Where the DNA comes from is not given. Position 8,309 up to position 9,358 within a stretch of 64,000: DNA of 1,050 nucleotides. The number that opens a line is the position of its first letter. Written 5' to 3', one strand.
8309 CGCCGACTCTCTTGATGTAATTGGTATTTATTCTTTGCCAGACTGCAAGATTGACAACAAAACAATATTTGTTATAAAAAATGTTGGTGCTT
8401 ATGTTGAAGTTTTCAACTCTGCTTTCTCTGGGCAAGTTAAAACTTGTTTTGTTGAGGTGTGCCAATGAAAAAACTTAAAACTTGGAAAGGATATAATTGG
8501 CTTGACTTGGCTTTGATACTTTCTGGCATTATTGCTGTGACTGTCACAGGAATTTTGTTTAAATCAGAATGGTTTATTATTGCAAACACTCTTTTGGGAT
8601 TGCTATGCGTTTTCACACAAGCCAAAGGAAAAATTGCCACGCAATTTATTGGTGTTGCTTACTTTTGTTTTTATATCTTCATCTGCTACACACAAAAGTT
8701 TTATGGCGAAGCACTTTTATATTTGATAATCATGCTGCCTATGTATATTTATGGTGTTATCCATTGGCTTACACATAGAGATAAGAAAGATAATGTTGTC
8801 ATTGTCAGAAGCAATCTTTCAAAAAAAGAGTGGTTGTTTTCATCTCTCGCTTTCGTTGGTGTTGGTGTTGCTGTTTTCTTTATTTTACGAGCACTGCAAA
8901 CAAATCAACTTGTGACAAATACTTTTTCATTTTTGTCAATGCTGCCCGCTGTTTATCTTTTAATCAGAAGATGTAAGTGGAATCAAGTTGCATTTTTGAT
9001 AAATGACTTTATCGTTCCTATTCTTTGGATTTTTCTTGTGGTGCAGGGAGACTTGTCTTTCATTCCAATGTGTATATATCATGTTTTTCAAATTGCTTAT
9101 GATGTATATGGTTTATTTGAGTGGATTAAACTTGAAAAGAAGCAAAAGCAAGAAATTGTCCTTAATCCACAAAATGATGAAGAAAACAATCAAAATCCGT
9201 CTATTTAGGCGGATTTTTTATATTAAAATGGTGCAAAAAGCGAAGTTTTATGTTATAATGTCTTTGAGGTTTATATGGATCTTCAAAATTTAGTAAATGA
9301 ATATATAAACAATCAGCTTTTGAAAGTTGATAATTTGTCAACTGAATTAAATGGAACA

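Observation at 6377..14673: ICE-borne metabolic cargo cluster around a PnuC-type transporter, with two unknown proteins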

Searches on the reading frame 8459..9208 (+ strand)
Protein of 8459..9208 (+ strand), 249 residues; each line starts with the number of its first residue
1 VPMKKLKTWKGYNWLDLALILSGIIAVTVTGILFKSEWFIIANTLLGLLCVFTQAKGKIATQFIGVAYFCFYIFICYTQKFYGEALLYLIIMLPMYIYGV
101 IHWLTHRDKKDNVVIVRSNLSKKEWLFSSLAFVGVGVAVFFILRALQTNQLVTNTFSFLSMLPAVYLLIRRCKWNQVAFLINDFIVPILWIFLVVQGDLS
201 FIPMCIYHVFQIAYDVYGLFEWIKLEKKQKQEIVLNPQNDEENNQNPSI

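Call 3: search_protein_families(library=pfam, proteins=[window:8459-9208:+], max_evalue=0.01)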
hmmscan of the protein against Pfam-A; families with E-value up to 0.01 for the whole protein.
window:8459-9208:+ (249 aa): 1 family
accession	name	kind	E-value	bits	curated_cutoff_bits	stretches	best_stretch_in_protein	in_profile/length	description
PF04973.17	NMN_transporter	-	2.1e-25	90.1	27.3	1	38-224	2-175/175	Nicotinamide mononucleotide transporter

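Call 6: search_protein_families(library=ncbifam, proteins=[window:8459-9208:+], max_evalue=0.01)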
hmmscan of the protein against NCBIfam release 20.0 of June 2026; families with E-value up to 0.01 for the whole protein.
window:8459-9208:+ (249 aa): 2 families
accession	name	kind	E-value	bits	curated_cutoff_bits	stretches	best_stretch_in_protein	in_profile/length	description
TIGR01528.1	NMN_trans_PnuC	equivalog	1.7e-19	70.5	42.45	1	37-228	2-187/187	nicotinamide riboside transporter PnuC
NF011926.0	PRK15397.1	subfamily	1.6e-05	24.9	335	1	34-146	20-131/239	nicotinamide riboside transporter PnuC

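Call 76: search_solved_structures(query=window:8459-9208:+, max_evalue=1, show_alignments=1)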
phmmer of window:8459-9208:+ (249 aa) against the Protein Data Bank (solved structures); distinct sequences matched with E-value up to 1: 1.
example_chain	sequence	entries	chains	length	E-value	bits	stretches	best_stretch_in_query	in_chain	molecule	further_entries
4qtn_A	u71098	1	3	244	1.7e-14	57.5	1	20-229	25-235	Nicotinamide riboside transporter PnuC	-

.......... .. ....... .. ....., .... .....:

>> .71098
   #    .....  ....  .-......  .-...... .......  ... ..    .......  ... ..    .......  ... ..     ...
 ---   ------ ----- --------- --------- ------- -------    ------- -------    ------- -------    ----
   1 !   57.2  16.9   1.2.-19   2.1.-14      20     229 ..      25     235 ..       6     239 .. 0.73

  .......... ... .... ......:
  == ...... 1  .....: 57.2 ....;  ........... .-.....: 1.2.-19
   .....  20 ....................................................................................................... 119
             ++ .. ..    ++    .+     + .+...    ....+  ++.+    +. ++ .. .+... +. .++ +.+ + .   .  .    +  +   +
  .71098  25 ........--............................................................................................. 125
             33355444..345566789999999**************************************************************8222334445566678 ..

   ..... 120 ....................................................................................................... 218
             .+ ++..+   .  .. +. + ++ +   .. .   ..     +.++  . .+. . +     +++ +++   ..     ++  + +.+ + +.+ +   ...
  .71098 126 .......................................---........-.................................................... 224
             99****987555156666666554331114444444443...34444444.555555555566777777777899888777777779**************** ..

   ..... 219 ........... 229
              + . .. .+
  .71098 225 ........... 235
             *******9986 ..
